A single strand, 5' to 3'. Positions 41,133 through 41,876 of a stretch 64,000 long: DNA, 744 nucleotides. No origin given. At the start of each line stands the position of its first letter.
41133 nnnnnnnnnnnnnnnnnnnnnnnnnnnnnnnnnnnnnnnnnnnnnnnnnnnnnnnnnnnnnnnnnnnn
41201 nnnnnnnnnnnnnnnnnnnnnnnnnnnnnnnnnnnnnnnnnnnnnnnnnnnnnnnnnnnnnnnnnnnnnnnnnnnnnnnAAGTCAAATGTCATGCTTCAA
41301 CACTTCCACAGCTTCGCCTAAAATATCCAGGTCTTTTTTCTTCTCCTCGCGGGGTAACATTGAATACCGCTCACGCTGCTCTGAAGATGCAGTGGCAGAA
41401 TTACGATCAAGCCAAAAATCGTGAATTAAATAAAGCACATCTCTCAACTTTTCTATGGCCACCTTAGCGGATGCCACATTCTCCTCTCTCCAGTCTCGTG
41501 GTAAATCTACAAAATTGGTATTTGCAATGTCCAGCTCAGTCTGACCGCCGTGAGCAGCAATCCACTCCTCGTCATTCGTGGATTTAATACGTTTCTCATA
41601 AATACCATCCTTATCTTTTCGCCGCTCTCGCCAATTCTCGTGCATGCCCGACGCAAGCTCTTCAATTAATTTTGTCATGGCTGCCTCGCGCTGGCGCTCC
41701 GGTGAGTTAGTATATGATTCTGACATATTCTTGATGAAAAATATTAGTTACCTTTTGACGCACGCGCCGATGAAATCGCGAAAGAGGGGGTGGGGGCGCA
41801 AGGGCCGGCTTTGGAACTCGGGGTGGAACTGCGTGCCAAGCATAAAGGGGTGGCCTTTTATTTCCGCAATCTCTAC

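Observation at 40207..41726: AT-rich, translationally coupled three-gene module (RyR-domain protein / highly basic 225-aa protein / 132-aa protein) wedged between pyrG and rpmA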

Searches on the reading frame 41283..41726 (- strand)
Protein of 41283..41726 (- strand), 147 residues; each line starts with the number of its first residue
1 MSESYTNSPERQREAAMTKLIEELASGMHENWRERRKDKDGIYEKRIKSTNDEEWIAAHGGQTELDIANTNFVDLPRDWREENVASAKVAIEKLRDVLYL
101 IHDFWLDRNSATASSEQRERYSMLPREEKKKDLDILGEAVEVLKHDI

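Call 4: search_protein_families(library=pfam, proteins=[window:41283-41726:-], max_evalue=1)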
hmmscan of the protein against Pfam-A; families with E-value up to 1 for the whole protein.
window:41283-41726:- (147 aa): 1 family
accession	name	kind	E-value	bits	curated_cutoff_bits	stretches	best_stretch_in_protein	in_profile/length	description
PF02026.21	RyR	-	0.029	15.1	27.4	1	16-50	16-50/91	RyR domain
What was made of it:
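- On RyR / R12 domain (Pfam PF02026): The window protein scores 15.1 bits, E 0.029 (call 4).
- Checked: The RyR-like pattern in ORF1 is real but weak by Pfam: PF02026 scores E 0.029 and 15.1 bits against a cutoff of 27.4 (call 4).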

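Call 10: find_homologous_proteins(query=window:41283-41726:-)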
Query window:41283-41726:- (147 aa): 11 proteins with E <= 0.001 among 30 candidates.
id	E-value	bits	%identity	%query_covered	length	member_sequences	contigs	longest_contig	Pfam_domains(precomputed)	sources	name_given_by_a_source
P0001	1.1e-79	283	100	89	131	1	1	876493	-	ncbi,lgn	-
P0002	3.3e-61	223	68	100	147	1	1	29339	-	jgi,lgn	jgi:hypothetical protein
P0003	5.9e-44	167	62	85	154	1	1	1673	-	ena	-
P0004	1.6e-42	163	57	93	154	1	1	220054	-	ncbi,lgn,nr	ncbi:MAG: hypothetical protein NT165_00615 [Candidatus Falkowbacteria bacterium]|nr:hypothetical pro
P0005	4.1e-40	155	57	93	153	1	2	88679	-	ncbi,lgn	ncbi:MAG: hypothetical protein ACOYMB_01515 [Patescibacteria group bacterium]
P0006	2.0e-39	152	51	97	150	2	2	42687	-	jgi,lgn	jgi:primosomal protein N'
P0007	7.9e-38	147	51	99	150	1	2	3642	-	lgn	-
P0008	3.8e-22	97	44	86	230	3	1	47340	-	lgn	-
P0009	7.3e-21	92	41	76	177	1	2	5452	-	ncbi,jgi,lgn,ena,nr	ncbi:MAG TPA: hypothetical protein VEH48_02155 [Candidatus Nitrosopolaris sp.]|nr:hypothetical prote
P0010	3.3e-19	87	42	85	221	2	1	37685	-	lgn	-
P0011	1.0e-14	72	42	73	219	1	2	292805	-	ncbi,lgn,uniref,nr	ncbi:hypothetical protein [Nocardia sp. NBC_01327]|uniref:hypothetical protein n=1 Tax=Nocardia sp.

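Call 15: find_encoding_contigs(protein=P0002, flank=8000, max_places=2)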
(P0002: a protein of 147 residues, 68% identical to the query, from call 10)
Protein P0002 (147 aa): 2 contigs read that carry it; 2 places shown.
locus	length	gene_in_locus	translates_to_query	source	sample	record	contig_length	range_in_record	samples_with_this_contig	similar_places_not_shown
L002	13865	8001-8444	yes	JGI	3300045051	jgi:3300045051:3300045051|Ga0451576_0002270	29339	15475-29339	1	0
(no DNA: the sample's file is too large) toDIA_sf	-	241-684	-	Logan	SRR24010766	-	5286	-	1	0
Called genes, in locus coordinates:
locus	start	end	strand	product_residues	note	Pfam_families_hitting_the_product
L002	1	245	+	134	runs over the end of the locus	PF05523:FdtA, PF07883:Cupin_2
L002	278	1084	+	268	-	PF01370:Epimerase, PF04321:RmlD_sub_bind, PF16363:GDP_Man_Dehyd, PF02719:Polysacc_synt_2 (faint), PF07993:NAD_binding_4 (weak)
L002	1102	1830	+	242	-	PF00483:NTP_transferase, PF12804:NTP_transf_3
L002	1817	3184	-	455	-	PF08308:PEGA, PF25460:Beta-prop_Aladin (faint)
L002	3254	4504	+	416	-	PF00275:EPSP_synthase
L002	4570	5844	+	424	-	PF22694:CtpB_N-like, PF00595:PDZ, PF13180:PDZ_2 (weak), PF17820:PDZ_6, PF03572:Peptidase_S41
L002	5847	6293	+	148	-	PF01281:Ribosomal_L9_N, PF03948:Ribosomal_L9_C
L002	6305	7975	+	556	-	PF06418:CTP_synth_N, PF00117:GATase, PF07722:Peptidase_C26 (weak)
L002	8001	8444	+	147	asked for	-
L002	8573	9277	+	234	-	-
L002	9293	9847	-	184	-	-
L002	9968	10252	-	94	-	PF01016:Ribosomal_L27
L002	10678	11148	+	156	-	PF13529:Peptidase_C39_2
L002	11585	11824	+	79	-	PF01106:NifU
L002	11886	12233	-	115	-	-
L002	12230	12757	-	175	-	PF10741:T2SSM_b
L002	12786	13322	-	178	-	PF05137:PilN (weak)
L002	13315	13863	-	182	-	?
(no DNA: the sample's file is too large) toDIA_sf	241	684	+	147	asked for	-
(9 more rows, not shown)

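Call 16: find_encoding_contigs(protein=P0004, flank=8000, max_places=2)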
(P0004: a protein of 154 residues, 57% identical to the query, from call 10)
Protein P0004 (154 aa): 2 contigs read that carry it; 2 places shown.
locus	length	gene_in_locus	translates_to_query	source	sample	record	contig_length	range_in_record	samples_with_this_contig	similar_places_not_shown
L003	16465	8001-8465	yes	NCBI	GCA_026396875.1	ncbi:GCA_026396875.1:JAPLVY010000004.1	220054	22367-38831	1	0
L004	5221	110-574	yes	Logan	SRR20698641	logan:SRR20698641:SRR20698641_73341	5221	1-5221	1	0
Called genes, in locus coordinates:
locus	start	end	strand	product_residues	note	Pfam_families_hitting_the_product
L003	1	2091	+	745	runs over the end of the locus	-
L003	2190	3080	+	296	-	-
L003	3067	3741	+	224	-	PF00899:ThiF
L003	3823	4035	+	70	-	-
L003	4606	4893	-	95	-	-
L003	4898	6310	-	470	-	PF01476:LysM, PF23473:LysM3_LYK4_5 (weak), PF01476:LysM, PF01551:Peptidase_M23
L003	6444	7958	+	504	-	PF01676:Metalloenzyme, PF00884:Sulfatase (faint), PF06415:iPGM_N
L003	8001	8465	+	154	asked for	-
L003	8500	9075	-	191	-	PF03575:Peptidase_S51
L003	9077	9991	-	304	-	-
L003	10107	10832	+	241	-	PF20772:TACO1_YebC_N, PF01709:Transcrip_reg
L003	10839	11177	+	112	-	-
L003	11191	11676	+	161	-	PF02075:RuvC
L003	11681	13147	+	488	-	PF08323:Glyco_transf_5, PF13439:Glyco_transf_4, PF13579:Glyco_trans_4_4 (weak), PF00534:Glycos_transf_1, PF13692:Glyco_trans_1_4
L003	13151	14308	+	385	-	PF03065:Glyco_hydro_57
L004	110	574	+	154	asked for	-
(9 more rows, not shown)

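Call 21: search_solved_structures(query=A3, max_evalue=10, show_alignments=2)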
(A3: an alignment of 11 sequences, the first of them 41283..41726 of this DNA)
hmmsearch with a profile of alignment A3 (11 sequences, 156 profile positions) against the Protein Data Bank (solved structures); distinct sequences matched with E-value up to 10: 15.
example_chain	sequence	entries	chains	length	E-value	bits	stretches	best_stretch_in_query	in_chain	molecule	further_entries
6uhi_A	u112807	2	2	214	3.6e-07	33.3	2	24-54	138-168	Ryanodine receptor 1 chimera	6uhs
6uag_A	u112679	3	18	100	0.00043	23.3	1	24-54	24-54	Putative ryanodine receptor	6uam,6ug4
3nrt_A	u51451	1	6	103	0.00067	22.7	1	24-55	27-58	Putative ryanodine receptor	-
4n05_B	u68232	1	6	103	0.012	18.7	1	24-54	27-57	Putative ryanodine receptor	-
5c30_A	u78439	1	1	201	0.03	17.3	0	25-52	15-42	Ryanodine receptor 1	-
6ug5_A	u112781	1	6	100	0.062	16.3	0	127-152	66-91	Putative ryanodine receptor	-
1wgh_A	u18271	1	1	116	0.53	13.3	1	71-96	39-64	ubiquitin-like 3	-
2gow_A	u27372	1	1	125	0.53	13.3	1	71-96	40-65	Ubiquitin-like protein 3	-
2o35_A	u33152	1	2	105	0.55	13.2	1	83-130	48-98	Hypothetical protein DUF1244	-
6uha_B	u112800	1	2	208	0.94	12.5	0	25-50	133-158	Ryanodine receptor 3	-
6dhs_A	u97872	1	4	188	0.97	12.4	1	40-82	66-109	Heterogeneous nuclear ribonucleoprotein H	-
6uhb_B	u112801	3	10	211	1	12.4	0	25-50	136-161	Ryanodine receptor 3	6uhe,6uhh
9l92_A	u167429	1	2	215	1.1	12.3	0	25-50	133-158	Ryanodine receptor 3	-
9l90_A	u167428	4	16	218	1.1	12.2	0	25-50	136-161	Ryanodine receptor 3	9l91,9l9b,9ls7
6x34_B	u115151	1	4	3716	8.5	9.4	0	26-52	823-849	Ryanodine Receptor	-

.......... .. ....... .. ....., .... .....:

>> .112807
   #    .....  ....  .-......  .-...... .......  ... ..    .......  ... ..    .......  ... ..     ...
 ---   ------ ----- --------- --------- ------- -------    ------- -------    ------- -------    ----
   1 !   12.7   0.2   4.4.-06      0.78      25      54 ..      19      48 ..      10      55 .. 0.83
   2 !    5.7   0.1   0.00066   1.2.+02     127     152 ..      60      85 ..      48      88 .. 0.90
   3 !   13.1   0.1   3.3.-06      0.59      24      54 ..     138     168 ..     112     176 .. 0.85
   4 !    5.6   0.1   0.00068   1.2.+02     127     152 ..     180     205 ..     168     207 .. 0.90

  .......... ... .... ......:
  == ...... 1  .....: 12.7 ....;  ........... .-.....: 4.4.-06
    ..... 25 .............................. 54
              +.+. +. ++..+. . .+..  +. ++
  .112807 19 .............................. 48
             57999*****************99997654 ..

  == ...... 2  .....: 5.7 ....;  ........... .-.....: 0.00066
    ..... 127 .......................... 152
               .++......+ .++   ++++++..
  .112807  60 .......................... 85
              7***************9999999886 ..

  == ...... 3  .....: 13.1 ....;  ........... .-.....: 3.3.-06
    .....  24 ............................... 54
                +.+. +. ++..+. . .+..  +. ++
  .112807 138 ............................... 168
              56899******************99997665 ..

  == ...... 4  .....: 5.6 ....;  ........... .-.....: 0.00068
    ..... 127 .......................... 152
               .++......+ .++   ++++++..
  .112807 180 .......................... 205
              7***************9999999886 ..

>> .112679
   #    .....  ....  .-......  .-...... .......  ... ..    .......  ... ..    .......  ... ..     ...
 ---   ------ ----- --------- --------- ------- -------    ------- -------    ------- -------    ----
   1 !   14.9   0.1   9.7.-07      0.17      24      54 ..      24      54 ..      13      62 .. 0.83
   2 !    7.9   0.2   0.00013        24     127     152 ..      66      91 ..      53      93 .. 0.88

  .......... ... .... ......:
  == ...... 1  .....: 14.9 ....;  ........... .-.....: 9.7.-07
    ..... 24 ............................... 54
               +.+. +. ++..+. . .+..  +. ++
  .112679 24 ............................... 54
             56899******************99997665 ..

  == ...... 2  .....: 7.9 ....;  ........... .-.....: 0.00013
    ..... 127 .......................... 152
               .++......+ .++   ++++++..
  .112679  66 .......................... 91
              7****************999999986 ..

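Call 23: search_protein_families(library=pfam, alignment_id=A3, max_evalue=1)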
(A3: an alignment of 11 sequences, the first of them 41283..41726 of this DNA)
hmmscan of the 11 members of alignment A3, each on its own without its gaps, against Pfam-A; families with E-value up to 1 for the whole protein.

A. member 1, window:41283-41726:- (147 aa): 1 family
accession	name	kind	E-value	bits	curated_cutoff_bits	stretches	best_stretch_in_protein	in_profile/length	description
PF02026.21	RyR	-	0.029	15.1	27.4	1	16-50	16-50/91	RyR domain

B. families by the number of members that match (of 11 scanned): 6 families
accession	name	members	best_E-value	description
PF02026.21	RyR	10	5e-05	RyR domain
PF24445.1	DUF7564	2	0.16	Family of unknown function (DUF7564)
PF00301.25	Rubredoxin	2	0.17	Rubredoxin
PF03288.22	Pox_D5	1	0.0042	Poxvirus D5 protein-like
PF16592.10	Cas9_REC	1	0.25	REC lobe of CRISPR-associated endonuclease Cas9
PF01214.23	CK_II_beta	1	0.96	Casein kinase II regulatory subunit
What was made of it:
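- On RyR / R12 domain (Pfam PF02026): 10 of 11 family members hit at E <= 1, best 5e-5 (call 23).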

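Call 51: find_related_loci(query=A3, collection=viral_contigs, flank=5000)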
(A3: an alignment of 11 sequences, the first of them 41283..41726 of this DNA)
Query A3 (147 aa) in viral_contigs; peptide patterns used: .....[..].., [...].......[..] (x = any residue, [..] = any of these).
41 stretches matched a pattern; 9 encode a relative of the query (tblastn E <= 1e-3); 9 distinct loci.
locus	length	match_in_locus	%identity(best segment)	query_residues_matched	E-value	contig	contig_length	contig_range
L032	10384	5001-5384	40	24-143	1e-26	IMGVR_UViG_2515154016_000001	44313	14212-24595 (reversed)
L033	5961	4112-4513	41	23-143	2e-25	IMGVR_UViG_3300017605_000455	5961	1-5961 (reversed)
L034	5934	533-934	41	23-143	3e-25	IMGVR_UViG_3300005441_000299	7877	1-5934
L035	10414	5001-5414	38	23-146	4e-24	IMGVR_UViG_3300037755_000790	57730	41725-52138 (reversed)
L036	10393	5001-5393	36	20-140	1e-22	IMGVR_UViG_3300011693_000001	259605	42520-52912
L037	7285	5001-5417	37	21-143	4e-21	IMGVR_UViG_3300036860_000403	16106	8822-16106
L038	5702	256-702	33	4-146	1e-19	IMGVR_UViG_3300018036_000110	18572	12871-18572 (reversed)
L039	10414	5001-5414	35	24-143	2e-17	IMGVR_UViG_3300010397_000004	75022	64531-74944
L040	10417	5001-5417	36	21-143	1e-18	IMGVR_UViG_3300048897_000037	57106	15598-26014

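Call 63: search_dna_similar(query=window:41283-41726:-, collection=phages, mode=protein, max_evalue=10, max_rows=30)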
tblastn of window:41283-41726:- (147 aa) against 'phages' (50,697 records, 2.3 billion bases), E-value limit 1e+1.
Records with a match: 22; places in all: 22; records where one place covers at least 80% of the query: 0.
Best place of each record, by identity: <60% 22.
By first word of the organism name: Enterococcus 22.
By host as written in the record: Enterococcus faecalis 7; Enterococcus faecalis 5/5477 2; Enterococcus faecalis 8413 2; Enterococcus faecalis EF2 1; Enterococcus faecalis strain AH5 1; - 1; Enterococcus faecalis #6933 1; Enterococcus sp. 1; and 6 more.
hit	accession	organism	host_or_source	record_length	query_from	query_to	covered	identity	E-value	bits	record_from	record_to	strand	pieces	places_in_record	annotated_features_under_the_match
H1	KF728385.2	Enterococcus phage IME_EF3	Enterococcus faecalis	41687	39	81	29%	44.2%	2e+0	34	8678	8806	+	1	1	major tail protein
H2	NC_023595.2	Enterococcus phage IME_EF3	Enterococcus faecalis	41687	39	81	29%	44.2%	2e+0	34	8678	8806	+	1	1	major tail protein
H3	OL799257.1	Enterococcus phage phiSHEF11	Enterococcus faecalis EF2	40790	39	81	29%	44.2%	2e+0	34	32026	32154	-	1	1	major tail protein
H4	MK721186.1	Enterococcus phage vB_EfaS_Ef5.2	Enterococcus faecalis strain AH5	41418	39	81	29%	44.2%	2e+0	34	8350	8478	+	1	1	major tail protein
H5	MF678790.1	Enterococcus phage phiSHEF5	Enterococcus faecalis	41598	39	81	29%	44.2%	2e+0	34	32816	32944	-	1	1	major tail protein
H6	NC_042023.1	Enterococcus phage phiSHEF5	Enterococcus faecalis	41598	39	81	29%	44.2%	2e+0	34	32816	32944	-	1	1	major tail protein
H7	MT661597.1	Enterococcus phage vB_EFaS_TV51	Enterococcus faecalis 5/5477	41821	39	81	29%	44.2%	2e+0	34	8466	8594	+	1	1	major tail protein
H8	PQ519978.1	Enterococcus phage IME_EF3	-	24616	39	81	29%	44.2%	2e+0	34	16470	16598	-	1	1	record has no annotation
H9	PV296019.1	Enterococcus phage fHoEfa04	Enterococcus faecalis #6933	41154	39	81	29%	44.2%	2e+0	34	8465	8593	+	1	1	hypothetical protein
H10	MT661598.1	Enterococcus phage vB_EFaS_TV54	Enterococcus faecalis 5/5477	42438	39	81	29%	44.2%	2e+0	34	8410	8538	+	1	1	major tail protein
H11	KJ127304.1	Enterococcus phage AUEF3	Enterococcus faecalis 8413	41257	39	81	29%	41.9%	7e+0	32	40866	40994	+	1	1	phi13 family major tail protein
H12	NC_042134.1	Enterococcus phage AUEF3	Enterococcus faecalis 8413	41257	39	81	29%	41.9%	7e+0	32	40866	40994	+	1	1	major tail protein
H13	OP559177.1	Enterococcus phage vB_Efa29212_2e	Enterococcus sp.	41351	39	81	29%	41.9%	7e+0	32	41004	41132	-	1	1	hypothetical protein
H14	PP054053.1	Enterococcus phage KEF1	Enterococcus faecalis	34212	39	81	29%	41.9%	9e+0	32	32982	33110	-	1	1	major tail protein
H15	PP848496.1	Enterococcus phage vB_EfaS_SZ1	Enterococcus faecalis (HLGR5; high ...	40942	39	81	29%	41.9%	9e+0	32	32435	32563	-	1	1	major tail protein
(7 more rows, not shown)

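Call 67: search_protein_families(library=pfam, proteins=[L040:2319-9224:+, L035:4113-7664:+, L032:4233-6308:+, L036:4692-5420:+, L039:5641-6015:+, L034:260-1603:+, L038:289-696:+], max_evalue=0.001)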
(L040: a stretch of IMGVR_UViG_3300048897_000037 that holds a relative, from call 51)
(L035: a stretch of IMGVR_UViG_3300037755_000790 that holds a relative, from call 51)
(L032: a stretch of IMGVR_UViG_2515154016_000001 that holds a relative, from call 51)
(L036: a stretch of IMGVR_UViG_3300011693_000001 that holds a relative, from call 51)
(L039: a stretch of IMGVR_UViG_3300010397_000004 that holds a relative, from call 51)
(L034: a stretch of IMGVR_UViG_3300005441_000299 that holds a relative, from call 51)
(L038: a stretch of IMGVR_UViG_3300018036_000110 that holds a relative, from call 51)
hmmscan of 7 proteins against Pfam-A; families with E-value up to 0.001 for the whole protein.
L040:2319-9224:+ (2301 aa): 0 families

L035:4113-7664:+ (1183 aa): 2 families
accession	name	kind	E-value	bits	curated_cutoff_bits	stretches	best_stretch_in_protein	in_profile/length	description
PF13563.12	2_5_RNA_ligase2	-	2.2e-07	31.4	27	1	847-961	23-129/152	2'-5' RNA ligase superfamily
PF02834.22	LigT_PEase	-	2.5e-05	24.8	23.3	0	846-893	31-76/87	LigT like Phosphoesterase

L032:4233-6308:+ (691 aa): 0 families

L036:4692-5420:+ (242 aa): 1 family
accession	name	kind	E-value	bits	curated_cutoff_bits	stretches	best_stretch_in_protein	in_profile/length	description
PF24792.1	DUF7701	-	0.0001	22.9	27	1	185-231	37-84/91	Domain of unknown function (DUF7701)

L039:5641-6015:+ (124 aa): 0 families

L034:260-1603:+ (447 aa): 1 family
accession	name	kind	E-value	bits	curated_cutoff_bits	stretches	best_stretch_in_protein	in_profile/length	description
PF03496.20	ADPrib_exo_Tox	-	9.7e-25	87.5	23.4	1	281-436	17-179/196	ADP-ribosyltransferase exoenzyme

L038:289-696:+ (135 aa): 0 families

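Call 71: search_protein_families(library=padloc, proteins=[window:41283-41726:-], max_evalue=0.1)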
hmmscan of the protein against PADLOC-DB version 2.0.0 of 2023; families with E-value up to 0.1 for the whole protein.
window:41283-41726:- (147 aa): 0 families

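Call 72: search_protein_families(library=phrogs, proteins=[window:41283-41726:-, P0004, P0006, P0009, P0011], max_evalue=0.01)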
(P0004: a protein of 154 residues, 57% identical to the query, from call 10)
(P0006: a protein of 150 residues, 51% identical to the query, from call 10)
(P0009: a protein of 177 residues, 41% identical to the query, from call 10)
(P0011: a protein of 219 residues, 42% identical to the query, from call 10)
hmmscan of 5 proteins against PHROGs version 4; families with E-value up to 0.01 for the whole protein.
window:41283-41726:- (147 aa): 0 families

P0004 (154 aa): 0 families

P0006 (150 aa): 0 families

P0009 (177 aa): 0 families

P0011 (219 aa): 0 families

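Call 80: find_encoding_contigs(protein=P0006, flank=5000, max_places=2)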
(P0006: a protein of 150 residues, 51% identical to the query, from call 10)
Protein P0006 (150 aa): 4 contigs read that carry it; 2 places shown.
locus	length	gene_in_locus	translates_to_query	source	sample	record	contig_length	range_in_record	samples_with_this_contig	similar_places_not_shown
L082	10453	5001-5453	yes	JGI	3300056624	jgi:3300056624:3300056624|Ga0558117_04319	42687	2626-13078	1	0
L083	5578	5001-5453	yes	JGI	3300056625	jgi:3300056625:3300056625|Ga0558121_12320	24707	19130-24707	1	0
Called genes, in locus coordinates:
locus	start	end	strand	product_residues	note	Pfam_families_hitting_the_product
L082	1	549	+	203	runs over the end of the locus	PF00300:His_Phos_1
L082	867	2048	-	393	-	PF00814:TsaD, PF22521:HypF_C_2 (weak)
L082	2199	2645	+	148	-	PF02590:SPOUT_MTase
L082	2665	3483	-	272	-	PF00657:Lipase_GDSL, PF13472:Lipase_GDSL_2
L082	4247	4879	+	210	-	-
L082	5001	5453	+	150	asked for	-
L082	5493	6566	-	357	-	PF00144:Beta-lactamase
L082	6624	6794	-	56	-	-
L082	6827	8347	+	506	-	PF03734:YkuD, PF00768:Peptidase_S11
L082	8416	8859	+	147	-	PF08570:DUF1761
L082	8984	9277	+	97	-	PF00072:Response_reg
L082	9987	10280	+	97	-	PF00437:T2SSE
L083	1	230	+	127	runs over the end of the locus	-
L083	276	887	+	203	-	PF00300:His_Phos_1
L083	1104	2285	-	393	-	PF00814:TsaD, PF22521:HypF_C_2 (weak)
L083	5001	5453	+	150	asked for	-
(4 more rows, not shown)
